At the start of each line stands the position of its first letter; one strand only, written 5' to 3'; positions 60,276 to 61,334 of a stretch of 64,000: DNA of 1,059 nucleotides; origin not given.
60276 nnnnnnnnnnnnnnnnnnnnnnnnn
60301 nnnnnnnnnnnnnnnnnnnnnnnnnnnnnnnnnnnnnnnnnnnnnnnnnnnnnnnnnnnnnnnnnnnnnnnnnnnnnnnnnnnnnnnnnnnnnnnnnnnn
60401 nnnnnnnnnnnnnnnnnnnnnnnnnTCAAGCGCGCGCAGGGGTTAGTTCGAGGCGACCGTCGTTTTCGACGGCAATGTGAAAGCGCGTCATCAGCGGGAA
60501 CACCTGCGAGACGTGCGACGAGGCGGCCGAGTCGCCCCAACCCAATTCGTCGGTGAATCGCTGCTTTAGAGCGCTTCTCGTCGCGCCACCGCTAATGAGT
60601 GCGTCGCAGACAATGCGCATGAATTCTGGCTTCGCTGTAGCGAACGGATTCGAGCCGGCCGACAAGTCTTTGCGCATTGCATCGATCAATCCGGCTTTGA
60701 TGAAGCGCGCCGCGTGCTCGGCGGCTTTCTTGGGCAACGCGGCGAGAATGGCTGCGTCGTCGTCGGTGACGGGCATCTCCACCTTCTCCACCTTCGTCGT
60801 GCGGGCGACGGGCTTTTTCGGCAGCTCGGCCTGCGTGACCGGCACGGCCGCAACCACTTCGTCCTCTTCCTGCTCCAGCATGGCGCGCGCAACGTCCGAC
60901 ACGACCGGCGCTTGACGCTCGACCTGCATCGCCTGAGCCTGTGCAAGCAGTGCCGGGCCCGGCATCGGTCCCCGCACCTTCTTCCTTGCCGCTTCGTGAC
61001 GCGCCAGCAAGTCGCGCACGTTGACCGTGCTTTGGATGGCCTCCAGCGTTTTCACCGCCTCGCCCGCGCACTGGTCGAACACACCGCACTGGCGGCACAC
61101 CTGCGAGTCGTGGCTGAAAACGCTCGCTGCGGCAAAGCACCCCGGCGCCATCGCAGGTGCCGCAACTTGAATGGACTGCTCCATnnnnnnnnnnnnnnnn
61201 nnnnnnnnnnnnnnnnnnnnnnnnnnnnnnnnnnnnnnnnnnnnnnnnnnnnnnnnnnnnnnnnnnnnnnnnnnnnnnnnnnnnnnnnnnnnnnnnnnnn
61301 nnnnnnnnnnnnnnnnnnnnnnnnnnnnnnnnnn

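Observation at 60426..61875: Phage sigma-70-family protein with region 2 only, followed by a Cys4 protein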

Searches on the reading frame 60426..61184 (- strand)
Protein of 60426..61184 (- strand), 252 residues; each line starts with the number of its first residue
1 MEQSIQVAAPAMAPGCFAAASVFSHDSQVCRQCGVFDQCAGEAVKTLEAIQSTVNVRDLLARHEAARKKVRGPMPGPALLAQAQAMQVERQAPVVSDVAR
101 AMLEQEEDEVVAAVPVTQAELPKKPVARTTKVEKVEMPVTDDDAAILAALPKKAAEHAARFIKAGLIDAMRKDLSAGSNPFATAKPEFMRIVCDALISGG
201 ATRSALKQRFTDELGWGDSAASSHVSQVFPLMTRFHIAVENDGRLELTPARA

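Call 4: search_protein_families(library=pfam, proteins=[window:60426-61184:-], max_evalue=1)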
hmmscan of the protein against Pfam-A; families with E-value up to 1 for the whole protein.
window:60426-61184:- (252 aa): 1 family
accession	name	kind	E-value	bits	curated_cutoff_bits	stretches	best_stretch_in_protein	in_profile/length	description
PF02467.21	Whib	-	0.16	13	23.6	1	27-46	28-47/65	Transcription factor WhiB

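Call 5: search_protein_families(library=phrogs, proteins=[window:60426-61184:-], max_evalue=0.1)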
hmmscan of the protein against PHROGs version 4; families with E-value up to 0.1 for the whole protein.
window:60426-61184:- (252 aa): 1 family
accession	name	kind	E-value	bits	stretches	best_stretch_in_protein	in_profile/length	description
phrog_3616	-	unknown function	3.3e-50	172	2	102-246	77-219/222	-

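Call 6: search_protein_families(library=ncbifam, proteins=[window:60426-61184:-], max_evalue=1)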
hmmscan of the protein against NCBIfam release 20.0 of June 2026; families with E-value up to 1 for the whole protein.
window:60426-61184:- (252 aa): 1 family
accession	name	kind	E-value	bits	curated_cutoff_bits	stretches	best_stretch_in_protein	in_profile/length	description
NF007611.1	PRK10259.1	equivalog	0.88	10.1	110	0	7-49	11-53/86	DUF1471 family protein YbiJ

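Call 12: search_dna_similar(query=window:60426-61184:-, collection=phages, mode=protein, max_evalue=0.001, max_rows=40)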
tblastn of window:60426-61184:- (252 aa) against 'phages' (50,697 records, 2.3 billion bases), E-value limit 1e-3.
No match.

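Call 16: find_homologous_proteins(query=window:60426-61184:-)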
Query window:60426-61184:- (252 aa): 37 proteins with E <= 0.001 among 2092 candidates.
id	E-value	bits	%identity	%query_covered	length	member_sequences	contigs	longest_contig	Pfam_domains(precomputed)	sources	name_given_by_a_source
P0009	9.1e-152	521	97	100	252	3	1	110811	-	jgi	jgi:hypothetical protein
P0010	2.4e-110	386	75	100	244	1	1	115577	-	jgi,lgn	jgi:hypothetical protein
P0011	3.1e-110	385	73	100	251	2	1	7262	-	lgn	-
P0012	2.1e-83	298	74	78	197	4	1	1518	-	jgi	jgi:hypothetical protein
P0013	1.4e-82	295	62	90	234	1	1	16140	-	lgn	-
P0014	8.4e-81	289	61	92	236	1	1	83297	-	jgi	jgi:hypothetical protein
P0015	2.0e-80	288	62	92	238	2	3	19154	-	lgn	-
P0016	2.0e-80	288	60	92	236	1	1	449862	-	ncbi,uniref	ncbi:hypothetical protein [Paraburkholderia sp.]|uniref:hypothetical protein n=1 Tax=Paraburkholderi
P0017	2.5e-78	281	60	92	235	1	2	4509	-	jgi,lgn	jgi:hypothetical protein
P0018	3.7e-77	277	57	92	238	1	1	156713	-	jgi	jgi:hypothetical protein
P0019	2.7e-67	245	54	92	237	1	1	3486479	-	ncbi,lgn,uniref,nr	ncbi:hypothetical protein N5B55_04685 [Ralstonia pickettii]|uniref:hypothetical protein n=1 Tax=Rals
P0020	2.5e-63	232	51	91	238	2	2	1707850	-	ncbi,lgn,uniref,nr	ncbi:hypothetical protein C0Q88_07305 [Ralstonia pickettii]|uniref:Uncharacterized protein n=1 Tax=R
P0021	5.1e-63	231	50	91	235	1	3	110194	-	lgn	-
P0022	1.6e-49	187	44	96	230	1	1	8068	-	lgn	-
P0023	1.6e-48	183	42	95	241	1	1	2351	-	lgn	-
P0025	9.7e-46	174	42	94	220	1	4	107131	-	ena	-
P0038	3.6e-38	150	37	95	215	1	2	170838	-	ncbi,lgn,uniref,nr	ncbi:hypothetical protein [Ferrovum sp.]|uniref:hypothetical protein n=1 Tax=Ferrovum sp. TaxID=2609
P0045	1.9e-31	128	34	99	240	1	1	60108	-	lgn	-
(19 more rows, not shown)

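Call 27: predict_structure(alignment_id=A2)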
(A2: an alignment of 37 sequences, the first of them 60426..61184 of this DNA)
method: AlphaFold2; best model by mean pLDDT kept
length: 252 residues; sequences in the alignment: 37
mean_pLDDT: 81.4   pTM: 0.48
mean pLDDT of the five models: 81.4, 80.5, 76.7, 76.2, 74.6
residues with pLDDT >= 90: 122; 70-90: 63; 50-70: 47; < 50: 20
segments of 3 or more residues with pLDDT < 50: 92-95, 107-117
pLDDT, mean of each block of 10 residues (from residue 1): 65 86 83 89 91 89 83 58 71 53 50 48 61 69 95 95 94 94 94 97 98 98 97 96 89 43
secondary structure, 60 per line:
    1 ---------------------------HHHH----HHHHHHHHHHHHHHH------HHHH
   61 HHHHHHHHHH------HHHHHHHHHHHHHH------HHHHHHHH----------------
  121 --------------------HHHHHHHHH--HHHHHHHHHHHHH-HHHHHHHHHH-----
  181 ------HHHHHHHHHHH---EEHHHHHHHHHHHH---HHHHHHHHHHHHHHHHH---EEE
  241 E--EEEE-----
elements in order: H28-31 H36-50 H57-70 H77-90 H97-104 H141-149 H152-164 H166-175 H187-197 H203-214 H218-234 E238-241 E244-247

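Call 34: fold_search(model_id=the predicted structure, library=pdb)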
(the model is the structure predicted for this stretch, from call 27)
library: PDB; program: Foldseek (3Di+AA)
matches with E <= 10: 185; with E <= 0.001: 0
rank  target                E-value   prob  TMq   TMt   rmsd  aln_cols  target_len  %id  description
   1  5hvq_C                4.6e-01  0.54  0.22  0.24  11.1       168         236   12  Alternative model of the MAGE-G1 NSE-1 complex (released 2016-10-26)
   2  6d57_A                5.1e-01  0.60  0.21  0.34  10.4       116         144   11  Campylobacter jejuni ferric uptake regulator S1 metalated (released 2018-05-23)
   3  2xv4                  6.7e-01  0.82  0.23  0.16   6.0        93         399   14  Structure of Human RPC62 (partial) (released 2011-03-02)
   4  3gp8_A                7.9e-01  0.35  0.21  0.11  11.6       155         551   14  Crystal structure of the binary complex of RecD2 with DNA (released 2009-06-16)
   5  6d57_B                8.8e-01  0.72  0.22  0.35   6.2        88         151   15  Campylobacter jejuni ferric uptake regulator S1 metalated (released 2018-05-23)
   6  8qbk_F                9.8e-01  0.69  0.23  0.42  14.7       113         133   11  Retron-Eco1 filament with ADP-ribosylated Effector (local map with 1 segment) (released 2024-06-05)
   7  1bja_A                1.1e+00  0.54  0.20  0.45   5.5        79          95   10  ACTIVATION DOMAIN OF THE PHAGE T4 TRANSCRIPTION FACTOR MOTA (released 1998-11-04)
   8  8qbl_G                1.2e+00  0.69  0.22  0.42   8.2        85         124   14  Retron-Eco1 filament with inactive effector (E106A, 2 segments) (released 2024-06-05)
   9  2iif_A                1.3e+00  0.44  0.17  0.21   6.9        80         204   16  single chain Integration Host Factor mutant protein (scIHF2-K45aE) in complex with DNA (released 2007-02-20)
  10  2iie_A                1.3e+00  0.28  0.15  0.18   6.8       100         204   18  single chain Integration Host Factor protein (scIHF2) in complex with DNA (released 2007-02-20)
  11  1r7j                  1.3e+00  0.44  0.17  0.40   4.1        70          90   10  Crystal structure of the DNA-binding protein Sso10a from Sulfolobus solfataricus (released 2004-07-20)
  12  9no6                  1.7e+00  0.08  0.11  0.06  14.8       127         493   12  Structure of csTOS the Terpinolene Synthase from Cannabis sativa (released 2025-07-09)
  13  2pjp_A                1.9e+00  0.15  0.18  0.34  11.0       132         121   17  Structure of the mRNA-binding domain of elongation factor SelB from E.coli in complex with SECIS RNA (released 2007-10-30)
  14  6el8_D                2.1e+00  0.44  0.22  0.51   5.3        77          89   18  Crystal structure of the Forkhead domain of human FOXN1 in complex with DNA (released 2017-11-15)
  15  9rw3_C                2.1e+00  0.09  0.17  0.24  20.4       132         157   12  Egalitarian-BicD in complex with hSL1 of the hairy localization element (Structure A) (released 2026-03-25)
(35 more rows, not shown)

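Call 54: find_encoding_contigs(protein=P0025, flank=6000, max_places=2)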
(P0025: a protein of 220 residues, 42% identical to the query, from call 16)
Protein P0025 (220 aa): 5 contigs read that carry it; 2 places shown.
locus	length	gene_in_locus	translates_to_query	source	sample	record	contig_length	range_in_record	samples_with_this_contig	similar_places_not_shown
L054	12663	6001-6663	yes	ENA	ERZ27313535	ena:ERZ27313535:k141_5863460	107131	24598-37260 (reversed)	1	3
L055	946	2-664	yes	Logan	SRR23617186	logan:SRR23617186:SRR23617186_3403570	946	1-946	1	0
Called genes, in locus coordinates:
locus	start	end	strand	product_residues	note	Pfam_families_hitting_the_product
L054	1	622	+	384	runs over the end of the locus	PF00589:Phage_integrase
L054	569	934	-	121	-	PF12728:HTH_17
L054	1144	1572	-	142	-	-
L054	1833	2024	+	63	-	-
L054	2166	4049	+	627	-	-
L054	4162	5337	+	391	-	PF07728:AAA_5, PF08406:CbbQ_C (weak)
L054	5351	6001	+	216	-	PF04542:Sigma70_r2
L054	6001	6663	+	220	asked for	-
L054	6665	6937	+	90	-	-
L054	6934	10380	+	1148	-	PF02811:PHP, PF07733:DNA_pol3_alpha, PF17657:DNA_pol3_finger, PF14579:HHH_6, PF03167:UDG (weak)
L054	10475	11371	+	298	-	-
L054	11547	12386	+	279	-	PF08804:gp32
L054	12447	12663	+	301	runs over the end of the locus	PF02739:5_3_exonuc_N, PF01367:5_3_exonuc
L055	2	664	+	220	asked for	?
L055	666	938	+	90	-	-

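Call 55: find_encoding_contigs(protein=P0045, flank=6000, max_places=2)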
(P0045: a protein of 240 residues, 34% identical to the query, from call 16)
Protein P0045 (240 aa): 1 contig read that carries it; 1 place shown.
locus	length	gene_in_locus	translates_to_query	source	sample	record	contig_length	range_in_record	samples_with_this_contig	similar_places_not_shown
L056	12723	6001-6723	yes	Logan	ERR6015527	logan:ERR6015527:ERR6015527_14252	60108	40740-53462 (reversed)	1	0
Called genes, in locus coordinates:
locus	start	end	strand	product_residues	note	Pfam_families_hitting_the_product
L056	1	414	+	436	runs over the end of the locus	PF01068:DNA_ligase_A_M, PF14743:DNA_ligase_OB_2, PF04679:DNA_ligase_A_C (weak)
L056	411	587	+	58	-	-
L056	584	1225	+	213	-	PF00625:Guanylate_kin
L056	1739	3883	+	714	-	-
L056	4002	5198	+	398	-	PF07728:AAA_5, PF08406:CbbQ_C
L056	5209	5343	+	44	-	-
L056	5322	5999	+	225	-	PF04542:Sigma70_r2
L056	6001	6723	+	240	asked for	-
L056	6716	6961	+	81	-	-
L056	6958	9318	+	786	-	PF02811:PHP, PF07733:DNA_pol3_alpha, PF17657:DNA_pol3_finger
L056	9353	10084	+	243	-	PF07460:NUMOD3 (faint), PF13392:HNH_3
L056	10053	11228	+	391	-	PF14579:HHH_6, PF03167:UDG (weak)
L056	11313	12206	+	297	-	-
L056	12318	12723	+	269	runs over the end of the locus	PF08804:gp32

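Call 56: find_encoding_contigs(protein=P0038, flank=6000, max_places=2)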
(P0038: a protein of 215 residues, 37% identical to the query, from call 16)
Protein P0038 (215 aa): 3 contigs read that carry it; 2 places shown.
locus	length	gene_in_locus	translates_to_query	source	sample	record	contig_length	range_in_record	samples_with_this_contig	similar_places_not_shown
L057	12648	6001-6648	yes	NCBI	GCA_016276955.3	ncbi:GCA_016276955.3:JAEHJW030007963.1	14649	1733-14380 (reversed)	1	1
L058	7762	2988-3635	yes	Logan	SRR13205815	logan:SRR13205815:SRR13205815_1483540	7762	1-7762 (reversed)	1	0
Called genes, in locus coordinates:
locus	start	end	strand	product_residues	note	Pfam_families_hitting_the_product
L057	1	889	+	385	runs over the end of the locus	PF00589:Phage_integrase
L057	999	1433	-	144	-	-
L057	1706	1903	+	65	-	-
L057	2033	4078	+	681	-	PF06213:CobT, PF00092:VWA (faint), PF11775:CobT_C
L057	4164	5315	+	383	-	PF07728:AAA_5, PF08406:CbbQ_C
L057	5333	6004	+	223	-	PF04542:Sigma70_r2 (weak)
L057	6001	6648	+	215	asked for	-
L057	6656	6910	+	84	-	-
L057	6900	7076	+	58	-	-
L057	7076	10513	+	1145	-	PF02811:PHP, PF07733:DNA_pol3_alpha, PF17657:DNA_pol3_finger, PF14579:HHH_6, PF03167:UDG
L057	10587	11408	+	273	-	-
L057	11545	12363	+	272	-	PF08804:gp32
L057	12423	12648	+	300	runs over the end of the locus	PF02739:5_3_exonuc_N, PF01367:5_3_exonuc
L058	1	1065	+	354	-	?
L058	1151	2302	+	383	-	PF07728:AAA_5, PF08406:CbbQ_C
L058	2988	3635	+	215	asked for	-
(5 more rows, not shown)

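Call 71: search_protein_families(library=pfam, proteins=[L054:1144-1572:-, L057:999-1433:-], max_evalue=0.01)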
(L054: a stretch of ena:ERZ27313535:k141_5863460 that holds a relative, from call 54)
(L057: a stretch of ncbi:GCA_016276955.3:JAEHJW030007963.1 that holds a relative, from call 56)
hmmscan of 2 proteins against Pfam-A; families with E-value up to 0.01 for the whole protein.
L054:1144-1572:- (142 aa): 1 family
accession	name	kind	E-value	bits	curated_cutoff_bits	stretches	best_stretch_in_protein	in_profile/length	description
PF01381.28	HTH_3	-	0.0031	18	23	1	22-69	6-52/55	Helix-turn-helix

L057:999-1433:- (144 aa): 2 families
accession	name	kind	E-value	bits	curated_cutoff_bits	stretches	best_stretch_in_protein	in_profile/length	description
PF01381.28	HTH_3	-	0.0001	22.7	23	1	30-72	12-53/55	Helix-turn-helix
PF08708.16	PriCT_1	-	0.007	16.4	21.1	0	87-118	38-66/67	Primase C terminal 1 (PriCT-1)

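Call 72: search_dna_similar(query=L054:1144-1572:-, collection=phages, mode=protein, max_evalue=0.01, max_rows=30)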
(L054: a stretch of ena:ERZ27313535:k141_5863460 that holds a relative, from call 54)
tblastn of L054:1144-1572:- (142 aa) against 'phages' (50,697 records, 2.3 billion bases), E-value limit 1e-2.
Records with a match: 19; places in all: 19; records where one place covers at least 80% of the query: 6.
Best place of each record, by identity: <60% 19.
By first word of the organism name: Rhizobium 10; Klebsiella 5; Escherichia 4.
By host as written in the record: Rhizobium etli CFN42 2; - 2; Rhizobium phaseoli N1_10 1; Rhizobium phaseoli N2_6 1; Rhizobium etli Y2_11 1; Rhizobium etli Y2_17 1; Rhizobium phaseoli N1_15 1; R. phaseoli sv. phaseoli INC 2-5 1; and 9 more.
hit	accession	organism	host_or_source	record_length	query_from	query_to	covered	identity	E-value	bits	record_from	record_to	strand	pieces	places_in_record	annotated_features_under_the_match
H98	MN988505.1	Rhizobium phage RHph_N1_10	Rhizobium phaseoli N1_10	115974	13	129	82%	37.0%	1e-13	72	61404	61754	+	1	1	hypothetical protein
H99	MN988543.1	Rhizobium phage RHph_N2_6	Rhizobium phaseoli N2_6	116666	13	129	82%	37.0%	1e-13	72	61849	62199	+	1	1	hypothetical protein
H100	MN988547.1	Rhizobium phage RHph_Y2_11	Rhizobium etli Y2_11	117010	13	130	83%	34.2%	8e-14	72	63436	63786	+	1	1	hypothetical protein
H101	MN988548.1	Rhizobium phage RHph_Y2_17_1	Rhizobium etli Y2_17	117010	13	130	83%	34.2%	8e-14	72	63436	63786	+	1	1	hypothetical protein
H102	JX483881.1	Rhizobium phage RHEph10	Rhizobium etli CFN42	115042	13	130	83%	34.2%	1e-13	72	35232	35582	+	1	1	hypothetical protein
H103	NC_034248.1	Rhizobium phage RHEph10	Rhizobium etli CFN42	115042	13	130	83%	34.2%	1e-13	72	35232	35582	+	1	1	hypothetical protein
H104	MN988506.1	Rhizobium phage RHph_N1_15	Rhizobium phaseoli N1_15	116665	30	129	70%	39.6%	3e-14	74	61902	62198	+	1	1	hypothetical protein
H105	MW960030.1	Rhizobium phage RHph_X66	R. phaseoli sv. phaseoli INC 2-5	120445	7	112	75%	34.9%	2e-12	69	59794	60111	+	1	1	XRE family helix-turn-helix protein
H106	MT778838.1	Rhizobium phage V1VFA-S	-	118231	7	112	75%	34.0%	8e-13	70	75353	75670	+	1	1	hypothetical protein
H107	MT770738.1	Rhizobium phage B1VFA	Rhizobium leguminosarum VF39SM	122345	7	112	75%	34.0%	1e-12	69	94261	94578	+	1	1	hypothetical protein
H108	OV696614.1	Escherichia phage Cyrano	-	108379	1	96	68%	27.1%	2e-5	49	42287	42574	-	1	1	putative repressor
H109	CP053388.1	Escherichia phage CMS-2020a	Escherichia coli strain SCU-107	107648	1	96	68%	27.1%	2e-5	48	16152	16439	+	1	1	record has no annotation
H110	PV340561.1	Escherichia phage PhiR41_1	Escherichia coli str. K-12 substr. ...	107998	1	96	68%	27.1%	2e-5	48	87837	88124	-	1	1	hypothetical protein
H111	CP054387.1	Escherichia phage CMS-2020a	Escherichia coli strain SCU-175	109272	1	96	68%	27.1%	2e-5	48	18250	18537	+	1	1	record has no annotation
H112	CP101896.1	Klebsiella phage GArcari-2022b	Klebsiella pneumoniae strain 4011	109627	16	83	48%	35.3%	2e-9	60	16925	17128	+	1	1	record has no annotation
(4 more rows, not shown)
